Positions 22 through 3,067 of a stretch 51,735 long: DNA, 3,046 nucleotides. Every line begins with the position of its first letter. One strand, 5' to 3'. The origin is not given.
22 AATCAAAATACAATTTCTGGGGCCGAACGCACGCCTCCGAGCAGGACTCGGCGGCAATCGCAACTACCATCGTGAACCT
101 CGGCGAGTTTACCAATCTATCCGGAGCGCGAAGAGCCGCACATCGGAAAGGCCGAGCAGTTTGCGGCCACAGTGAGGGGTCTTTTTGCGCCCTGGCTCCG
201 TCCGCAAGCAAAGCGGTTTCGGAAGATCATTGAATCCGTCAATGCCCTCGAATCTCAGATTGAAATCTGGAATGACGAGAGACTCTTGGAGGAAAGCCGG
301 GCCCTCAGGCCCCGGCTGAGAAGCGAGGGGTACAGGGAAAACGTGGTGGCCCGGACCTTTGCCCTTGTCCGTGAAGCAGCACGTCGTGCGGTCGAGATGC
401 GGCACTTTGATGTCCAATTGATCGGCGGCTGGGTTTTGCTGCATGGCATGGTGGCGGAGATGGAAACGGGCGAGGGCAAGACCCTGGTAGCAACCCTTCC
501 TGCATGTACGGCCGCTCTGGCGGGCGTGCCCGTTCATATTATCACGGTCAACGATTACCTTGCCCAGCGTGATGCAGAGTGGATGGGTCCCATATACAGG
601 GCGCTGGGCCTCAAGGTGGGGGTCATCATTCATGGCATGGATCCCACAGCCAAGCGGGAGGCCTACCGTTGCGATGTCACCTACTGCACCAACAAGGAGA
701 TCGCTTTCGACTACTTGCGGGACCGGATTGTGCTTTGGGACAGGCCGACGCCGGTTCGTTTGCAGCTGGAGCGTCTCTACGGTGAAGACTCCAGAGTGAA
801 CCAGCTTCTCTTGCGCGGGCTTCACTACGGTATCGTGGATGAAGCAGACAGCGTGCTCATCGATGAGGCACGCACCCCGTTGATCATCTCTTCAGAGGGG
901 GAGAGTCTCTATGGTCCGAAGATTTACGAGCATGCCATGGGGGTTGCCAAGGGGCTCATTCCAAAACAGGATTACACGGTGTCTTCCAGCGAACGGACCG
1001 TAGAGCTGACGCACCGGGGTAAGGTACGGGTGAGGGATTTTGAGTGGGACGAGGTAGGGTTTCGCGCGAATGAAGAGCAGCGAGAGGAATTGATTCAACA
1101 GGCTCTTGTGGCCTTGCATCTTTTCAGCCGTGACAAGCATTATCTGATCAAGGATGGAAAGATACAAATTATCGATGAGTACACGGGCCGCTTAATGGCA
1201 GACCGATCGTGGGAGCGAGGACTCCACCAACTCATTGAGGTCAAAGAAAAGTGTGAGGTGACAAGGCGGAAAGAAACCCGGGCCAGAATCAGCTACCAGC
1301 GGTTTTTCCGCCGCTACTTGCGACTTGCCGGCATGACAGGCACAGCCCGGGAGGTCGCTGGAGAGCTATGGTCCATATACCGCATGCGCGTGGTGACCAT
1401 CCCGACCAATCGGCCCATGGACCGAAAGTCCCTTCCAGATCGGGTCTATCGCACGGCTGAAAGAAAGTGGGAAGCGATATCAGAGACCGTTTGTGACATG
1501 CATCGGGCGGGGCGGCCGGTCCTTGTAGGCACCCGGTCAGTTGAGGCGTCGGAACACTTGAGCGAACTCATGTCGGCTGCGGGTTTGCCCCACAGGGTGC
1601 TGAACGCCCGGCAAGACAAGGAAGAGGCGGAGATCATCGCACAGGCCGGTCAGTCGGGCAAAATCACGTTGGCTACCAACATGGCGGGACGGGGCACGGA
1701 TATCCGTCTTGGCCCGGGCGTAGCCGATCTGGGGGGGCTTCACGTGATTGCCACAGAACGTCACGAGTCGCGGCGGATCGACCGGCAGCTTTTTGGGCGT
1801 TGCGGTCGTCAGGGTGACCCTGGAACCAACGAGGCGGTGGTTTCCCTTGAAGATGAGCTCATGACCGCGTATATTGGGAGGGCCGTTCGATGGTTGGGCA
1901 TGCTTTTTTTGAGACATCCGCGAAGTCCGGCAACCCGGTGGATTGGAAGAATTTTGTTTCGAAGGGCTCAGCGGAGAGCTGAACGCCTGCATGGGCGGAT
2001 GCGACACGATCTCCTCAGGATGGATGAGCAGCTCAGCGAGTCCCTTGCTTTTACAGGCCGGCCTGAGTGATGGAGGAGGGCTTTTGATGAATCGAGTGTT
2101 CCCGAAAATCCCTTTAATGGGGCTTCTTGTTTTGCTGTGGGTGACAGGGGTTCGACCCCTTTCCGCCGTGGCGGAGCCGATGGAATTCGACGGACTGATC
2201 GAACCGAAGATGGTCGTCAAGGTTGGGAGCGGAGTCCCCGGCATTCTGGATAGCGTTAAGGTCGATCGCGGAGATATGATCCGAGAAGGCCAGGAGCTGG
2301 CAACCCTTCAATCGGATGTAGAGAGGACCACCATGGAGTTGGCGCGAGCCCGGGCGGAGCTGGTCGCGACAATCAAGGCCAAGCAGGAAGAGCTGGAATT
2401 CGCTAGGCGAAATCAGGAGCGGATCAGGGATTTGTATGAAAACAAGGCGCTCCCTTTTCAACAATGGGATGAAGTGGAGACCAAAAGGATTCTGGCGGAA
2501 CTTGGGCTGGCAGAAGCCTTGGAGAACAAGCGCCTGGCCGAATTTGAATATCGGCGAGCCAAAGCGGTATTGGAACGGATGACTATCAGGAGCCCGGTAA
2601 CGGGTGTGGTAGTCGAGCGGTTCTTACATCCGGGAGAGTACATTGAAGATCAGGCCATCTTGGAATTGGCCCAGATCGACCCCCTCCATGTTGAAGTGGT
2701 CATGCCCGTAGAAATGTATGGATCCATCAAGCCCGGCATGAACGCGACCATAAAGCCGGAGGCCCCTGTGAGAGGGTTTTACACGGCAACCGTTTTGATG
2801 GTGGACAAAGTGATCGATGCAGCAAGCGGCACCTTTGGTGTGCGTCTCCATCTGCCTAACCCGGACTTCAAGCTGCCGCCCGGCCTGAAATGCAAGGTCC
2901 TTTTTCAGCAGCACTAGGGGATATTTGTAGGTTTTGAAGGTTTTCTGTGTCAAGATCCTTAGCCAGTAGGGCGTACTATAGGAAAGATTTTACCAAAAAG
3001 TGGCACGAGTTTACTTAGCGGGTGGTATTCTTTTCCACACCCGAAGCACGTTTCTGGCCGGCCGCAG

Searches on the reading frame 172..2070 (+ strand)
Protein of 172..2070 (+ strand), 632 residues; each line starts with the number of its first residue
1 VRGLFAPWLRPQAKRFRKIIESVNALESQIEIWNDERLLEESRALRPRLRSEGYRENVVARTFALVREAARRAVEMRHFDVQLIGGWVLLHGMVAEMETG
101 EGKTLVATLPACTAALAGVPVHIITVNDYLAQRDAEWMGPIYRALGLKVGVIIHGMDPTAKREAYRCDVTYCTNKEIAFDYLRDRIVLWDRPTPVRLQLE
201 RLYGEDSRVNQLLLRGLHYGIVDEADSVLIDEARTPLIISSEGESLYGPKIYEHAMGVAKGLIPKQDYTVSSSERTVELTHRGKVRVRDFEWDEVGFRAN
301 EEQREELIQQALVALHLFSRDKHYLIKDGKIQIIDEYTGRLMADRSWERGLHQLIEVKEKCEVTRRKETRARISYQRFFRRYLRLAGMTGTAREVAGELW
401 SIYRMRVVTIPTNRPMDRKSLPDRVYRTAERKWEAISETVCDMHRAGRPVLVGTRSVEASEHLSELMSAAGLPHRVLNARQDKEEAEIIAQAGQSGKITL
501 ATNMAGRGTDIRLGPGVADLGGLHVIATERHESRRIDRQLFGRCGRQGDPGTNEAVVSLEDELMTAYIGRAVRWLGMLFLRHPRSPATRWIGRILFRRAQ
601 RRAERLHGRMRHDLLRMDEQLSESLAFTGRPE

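Call 22: search_protein_families(library=pfam, proteins=[window:172-2070:+], max_evalue=0.0001)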
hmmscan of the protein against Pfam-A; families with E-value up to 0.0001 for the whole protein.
window:172-2070:+ (632 aa): 4 families
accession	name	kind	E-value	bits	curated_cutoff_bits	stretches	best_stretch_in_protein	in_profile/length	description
PF07517.20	SecA_DEAD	-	3.2e-108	361.8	24.6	1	12-400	12-290/290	SecA DEAD-like domain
PF21090.3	P-loop_SecA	-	1.1e-61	208.4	27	2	415-514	1-100/205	SecA P-loop domain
PF01043.26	SecA_PP_bind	-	4e-27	95.4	23.5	1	250-356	4-110/110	SecA preprotein cross-linking domain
PF00270.35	DEAD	-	1.2e-06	28.8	26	1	91-229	15-130/167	DEAD/DEAH box helicase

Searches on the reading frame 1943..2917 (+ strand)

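Call 22: search_protein_families(library=pfam, proteins=[window:1943-2917:+], max_evalue=0.0001)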
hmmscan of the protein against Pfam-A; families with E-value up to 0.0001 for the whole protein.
window:1943-2917:+ (324 aa): 2 families
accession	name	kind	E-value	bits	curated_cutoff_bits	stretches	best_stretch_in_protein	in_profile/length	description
PF16576.10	HlyD_D23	-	6.2e-20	71.8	30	1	91-314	19-211/214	Barrel-sandwich domain of CusB or HlyD membrane-fusion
PF13437.12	HlyD_3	-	2e-13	51.4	22.2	1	214-312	1-100/106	HlyD family secretion protein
